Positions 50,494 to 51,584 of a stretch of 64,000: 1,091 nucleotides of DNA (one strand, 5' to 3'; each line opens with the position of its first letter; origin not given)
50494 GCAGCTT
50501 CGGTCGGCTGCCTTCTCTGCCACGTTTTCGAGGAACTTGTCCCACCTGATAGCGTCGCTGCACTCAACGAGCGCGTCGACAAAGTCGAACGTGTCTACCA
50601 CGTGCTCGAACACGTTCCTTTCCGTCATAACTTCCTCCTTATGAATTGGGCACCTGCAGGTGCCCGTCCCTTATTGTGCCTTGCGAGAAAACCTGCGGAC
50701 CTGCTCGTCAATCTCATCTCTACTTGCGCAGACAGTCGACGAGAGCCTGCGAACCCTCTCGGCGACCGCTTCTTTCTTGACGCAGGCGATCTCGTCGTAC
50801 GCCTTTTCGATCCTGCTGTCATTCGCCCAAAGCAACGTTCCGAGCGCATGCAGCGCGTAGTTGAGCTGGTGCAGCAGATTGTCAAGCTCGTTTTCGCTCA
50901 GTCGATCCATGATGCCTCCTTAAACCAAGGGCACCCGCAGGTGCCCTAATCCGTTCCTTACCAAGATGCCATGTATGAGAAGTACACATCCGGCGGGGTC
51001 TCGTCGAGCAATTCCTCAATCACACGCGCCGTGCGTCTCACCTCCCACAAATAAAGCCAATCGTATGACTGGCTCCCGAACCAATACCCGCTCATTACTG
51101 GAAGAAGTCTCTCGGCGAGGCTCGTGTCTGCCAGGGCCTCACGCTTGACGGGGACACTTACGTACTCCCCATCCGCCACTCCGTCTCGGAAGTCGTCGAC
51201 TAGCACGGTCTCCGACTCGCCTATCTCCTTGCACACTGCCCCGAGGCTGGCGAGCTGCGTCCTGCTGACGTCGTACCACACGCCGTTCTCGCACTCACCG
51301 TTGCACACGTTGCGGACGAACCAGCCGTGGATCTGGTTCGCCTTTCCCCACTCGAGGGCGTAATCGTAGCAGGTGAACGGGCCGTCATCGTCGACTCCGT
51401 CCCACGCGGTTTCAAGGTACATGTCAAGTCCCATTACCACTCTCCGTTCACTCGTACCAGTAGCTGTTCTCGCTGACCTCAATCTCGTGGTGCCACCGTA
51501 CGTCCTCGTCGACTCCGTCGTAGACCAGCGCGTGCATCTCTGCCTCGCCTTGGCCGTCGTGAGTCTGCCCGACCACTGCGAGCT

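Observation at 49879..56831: Recurrent palindromic GC hairpin positioned just upstream of the RBS of leftward genes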

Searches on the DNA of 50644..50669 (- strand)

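Call 52: build_rna_model(alignment_id=A1, structure=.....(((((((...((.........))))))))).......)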
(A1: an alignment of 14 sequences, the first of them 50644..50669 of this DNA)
Model R1 built from alignment A1 (14 sequences, 42 columns); structure: as given.
model positions 28; base pairs 9; branch points 0; effective number of sequences 14; information 0.868 bits per position. Calibrated on 0.2 Mb of random sequence (short: E-values are rough).
structure used (alignment columns):
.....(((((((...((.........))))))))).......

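Call 53: search_with_rna_model(model_id=R1, source=window, filters=off, max_evalue=10)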
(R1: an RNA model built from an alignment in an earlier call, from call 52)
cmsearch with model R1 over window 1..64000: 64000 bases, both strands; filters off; matches with E-value up to 10: 43.
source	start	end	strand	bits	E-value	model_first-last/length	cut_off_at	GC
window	50924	50951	-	29.9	6.4e-05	1-28/28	no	0.64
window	50924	50951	+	29.1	0.0001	1-28/28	no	0.64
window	50643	50670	-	26.4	0.00048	1-28/28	no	0.68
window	50643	50670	+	22.8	0.0036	1-28/28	no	0.68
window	56804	56836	-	22.5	0.0043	1-28/28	no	0.67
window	32871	32898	+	21.9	0.0059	1-28/28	no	0.86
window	49875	49899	-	20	0.017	1-28/28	no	0.6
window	54044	54072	-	19.3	0.026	1-28/28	no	0.55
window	56804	56836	+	18.6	0.039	1-28/28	no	0.67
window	55404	55430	-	16.9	0.1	1-28/28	no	0.56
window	31118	31167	+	15.4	0.24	1-28/28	no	0.52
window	61855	61882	+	12.6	1.1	1-28/28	no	0.68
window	47607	47640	-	12.1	1.6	1-28/28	no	0.68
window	49879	49892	+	11.9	1.7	8-21/28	no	0.79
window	31383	31410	-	11.9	1.7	1-28/28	no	0.86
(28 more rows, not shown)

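Call 54: search_with_rna_model(model_id=R1, sources=[L122, L123, L128, L132, L133, L134], filters=off, max_evalue=10)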
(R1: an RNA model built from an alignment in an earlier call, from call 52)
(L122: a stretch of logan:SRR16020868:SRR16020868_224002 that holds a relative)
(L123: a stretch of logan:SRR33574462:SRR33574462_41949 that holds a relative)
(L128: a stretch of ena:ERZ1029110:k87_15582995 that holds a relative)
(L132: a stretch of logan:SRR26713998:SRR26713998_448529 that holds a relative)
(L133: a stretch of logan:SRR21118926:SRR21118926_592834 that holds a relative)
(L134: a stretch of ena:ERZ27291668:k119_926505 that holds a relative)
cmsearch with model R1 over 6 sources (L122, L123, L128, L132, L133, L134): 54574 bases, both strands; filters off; matches with E-value up to 10: 56.
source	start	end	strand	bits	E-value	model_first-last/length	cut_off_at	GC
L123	12661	12688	+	32.4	1.3e-05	1-28/28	no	0.71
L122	10374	10401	+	29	9.3e-05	1-28/28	no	0.71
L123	10448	10475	+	28.1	0.00015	1-28/28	no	0.68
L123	7839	7868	+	28.1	0.00016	1-28/28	no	0.67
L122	5692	5719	+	27.6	0.0002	1-28/28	no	0.64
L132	97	126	+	26.7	0.00034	1-28/28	no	0.63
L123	12132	12161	+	25.9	0.00052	1-28/28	no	0.6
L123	11569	11599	+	25.1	0.00082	1-28/28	no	0.65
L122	2204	2241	+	24.5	0.0012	1-28/28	no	0.63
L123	10448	10475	-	20.8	0.0093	1-28/28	no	0.68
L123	16733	16760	+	20.5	0.011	1-28/28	no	0.57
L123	11570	11599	-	20.1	0.014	1-28/28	no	0.63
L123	12664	12688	-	19.8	0.017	1-28/28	no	0.68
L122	10377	10401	-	19.7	0.018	1-28/28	no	0.68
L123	12135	12161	-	18.7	0.031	1-28/28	no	0.59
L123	7842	7868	-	17.3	0.068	1-28/28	no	0.63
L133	701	728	+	16.6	0.1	1-28/28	no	0.79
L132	1183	1209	+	16.6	0.1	1-28/28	no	0.59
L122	2205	2241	-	16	0.15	1-28/28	no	0.62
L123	16733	16760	-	15.5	0.19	1-28/28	no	0.57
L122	14033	14067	+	15.3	0.21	1-28/28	no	0.49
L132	100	126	-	13.6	0.56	1-28/28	no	0.63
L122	7468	7495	+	12.4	1.1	1-28/28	no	0.71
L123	5387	5412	-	12.3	1.2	1-28/28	no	0.73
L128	5954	5982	+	12.1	1.3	1-28/28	no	0.62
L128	7920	7933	+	11.9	1.5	8-21/28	no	0.71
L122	5692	5719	-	11.8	1.6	1-28/28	no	0.64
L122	3515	3551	-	11.2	2.1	1-28/28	no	0.76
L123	12879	12908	+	11.2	2.2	1-28/28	no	0.53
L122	339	378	+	10.9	2.6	1-28/28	no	0.52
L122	8652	8681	+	10.8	2.7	1-28/28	no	0.53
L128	3738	3771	+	10.7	2.9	1-28/28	no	0.56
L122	339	378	-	10.5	3.3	1-28/28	no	0.52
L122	9639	9662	+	10.4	3.4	1-28/28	no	0.67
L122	233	267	-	10.4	3.4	1-28/28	no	0.43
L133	701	728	-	10.2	3.9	1-28/28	no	0.79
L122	10811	10840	-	10.1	4.1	1-28/28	no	0.5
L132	770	799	+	10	4.2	1-28/28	no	0.67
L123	10031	10062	+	9.9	4.6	1-28/28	no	0.62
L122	5067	5101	+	9.8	5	1-28/28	no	0.57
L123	12879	12908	-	9.6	5.5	1-28/28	no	0.53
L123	5387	5412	+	9.6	5.6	1-28/28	no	0.73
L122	4264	4291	+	9.5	5.9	1-28/28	no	0.61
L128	9588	9619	+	9.4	6.1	1-28/28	no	0.62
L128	7913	7940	-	9.3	6.4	1-28/28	no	0.57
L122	3956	3985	+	9.3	6.4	1-28/28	no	0.63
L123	9038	9066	+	9.2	6.9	1-28/28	no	0.55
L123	8342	8370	+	9.2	7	1-28/28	no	0.66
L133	63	94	+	9.1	7.2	1-28/28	no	0.56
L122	14036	14067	-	9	7.5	1-28/28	no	0.47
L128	2252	2277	+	9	7.7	1-28/28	no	0.69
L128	9588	9619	-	8.9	7.9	1-28/28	no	0.62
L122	14462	14495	-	8.8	8.3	1-28/28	no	0.68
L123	5050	5090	-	8.7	9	1-28/28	no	0.56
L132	1186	1209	-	8.6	9.4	1-28/28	no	0.58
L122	7468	7495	-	8.5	9.8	1-28/28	no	0.71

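Call 69: search_with_rna_model(model_id=R1, sources=[L135, L136, L137], filters=off, max_evalue=1)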
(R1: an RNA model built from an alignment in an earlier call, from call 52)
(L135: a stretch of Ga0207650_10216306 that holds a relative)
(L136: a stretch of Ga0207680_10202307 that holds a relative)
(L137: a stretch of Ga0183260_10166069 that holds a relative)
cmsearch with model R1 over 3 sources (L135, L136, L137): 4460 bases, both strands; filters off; matches with E-value up to 1: 3.
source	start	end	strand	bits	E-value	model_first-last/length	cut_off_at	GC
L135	587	619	+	9.8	0.39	1-28/28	no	0.82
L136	198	230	+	9.8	0.39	1-28/28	no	0.82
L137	683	716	-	8.7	0.75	1-28/28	no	0.74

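Call 75: search_with_rna_model(model_id=R1, sources=[L138, L139, L140, L141], filters=off, max_evalue=1)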
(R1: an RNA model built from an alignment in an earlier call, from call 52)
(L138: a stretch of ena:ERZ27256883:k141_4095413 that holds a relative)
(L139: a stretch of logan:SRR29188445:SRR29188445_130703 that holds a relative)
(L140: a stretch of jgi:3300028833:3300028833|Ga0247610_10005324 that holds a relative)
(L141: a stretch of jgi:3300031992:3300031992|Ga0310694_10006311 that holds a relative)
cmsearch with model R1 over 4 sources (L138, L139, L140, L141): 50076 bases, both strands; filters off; matches with E-value up to 1: 34.
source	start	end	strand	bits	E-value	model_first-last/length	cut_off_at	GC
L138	3018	3047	+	25.8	0.00052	1-28/28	no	0.57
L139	13833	13866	+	22.6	0.0031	1-28/28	no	0.62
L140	1767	1794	-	21.6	0.0055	1-28/28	no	0.64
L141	259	286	-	21.6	0.0055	1-28/28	no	0.64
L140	4303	4329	+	21.5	0.006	1-28/28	no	0.67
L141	2795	2821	+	21.5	0.006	1-28/28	no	0.67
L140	8789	8817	+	20.4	0.011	1-28/28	no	0.62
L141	7281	7309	+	20.4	0.011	1-28/28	no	0.62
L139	6953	6982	+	20.3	0.011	1-28/28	no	0.6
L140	1767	1794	+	19.2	0.022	1-28/28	no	0.64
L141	259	286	+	19.2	0.022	1-28/28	no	0.64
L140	6898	6924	+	18.9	0.026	1-28/28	no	0.67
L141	5390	5416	+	18.9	0.026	1-28/28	no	0.67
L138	3019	3047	-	18.9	0.026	1-28/28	no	0.55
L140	12140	12167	+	18.2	0.037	1-28/28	no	0.71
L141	10632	10659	+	18.2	0.037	1-28/28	no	0.71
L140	7591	7622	+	17.4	0.059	1-28/28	no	0.62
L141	6083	6114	+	17.4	0.059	1-28/28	no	0.62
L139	6954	6982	-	16.3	0.11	1-28/28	no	0.59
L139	13834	13866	-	14.9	0.25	1-28/28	no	0.61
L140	8789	8818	-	14.7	0.28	1-28/28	no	0.63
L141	7281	7310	-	14.7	0.28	1-28/28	no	0.63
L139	18442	18472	-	14.2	0.37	1-28/28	no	0.61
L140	6898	6924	-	14.1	0.38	1-28/28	no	0.67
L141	5390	5416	-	14.1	0.38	1-28/28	no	0.67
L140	339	373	+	14.1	0.4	1-28/28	no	0.57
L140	10786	10817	+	13.8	0.46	1-28/28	no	0.62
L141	9278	9309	+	13.8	0.46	1-28/28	no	0.62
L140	11453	11480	+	13.1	0.68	1-28/28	no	0.75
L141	9945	9972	+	13.1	0.68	1-28/28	no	0.75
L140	7591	7622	-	12.9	0.75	1-28/28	no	0.62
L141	6083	6114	-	12.9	0.75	1-28/28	no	0.62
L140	4304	4329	-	12.6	0.91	1-28/28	no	0.65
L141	2796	2821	-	12.6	0.91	1-28/28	no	0.65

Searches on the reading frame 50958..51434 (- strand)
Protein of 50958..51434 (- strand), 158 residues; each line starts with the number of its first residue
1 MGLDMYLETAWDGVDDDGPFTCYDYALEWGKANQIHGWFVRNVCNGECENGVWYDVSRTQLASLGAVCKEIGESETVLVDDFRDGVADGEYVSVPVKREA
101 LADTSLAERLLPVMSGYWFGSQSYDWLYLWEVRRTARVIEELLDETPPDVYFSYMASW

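Call 10: search_protein_families(library=pfam, proteins=[window:50958-51434:-], max_evalue=0.01)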
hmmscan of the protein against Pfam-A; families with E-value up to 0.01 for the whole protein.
window:50958-51434:- (158 aa): 0 families

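Call 22: search_protein_families(library=phrogs, proteins=[window:50958-51434:-], max_evalue=0.001)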
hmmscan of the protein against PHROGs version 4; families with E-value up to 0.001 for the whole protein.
window:50958-51434:- (158 aa): 1 family
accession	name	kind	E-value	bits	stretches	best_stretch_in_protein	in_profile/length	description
phrog_7971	-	unknown function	2.2e-08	35.4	1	104-144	69-109/124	-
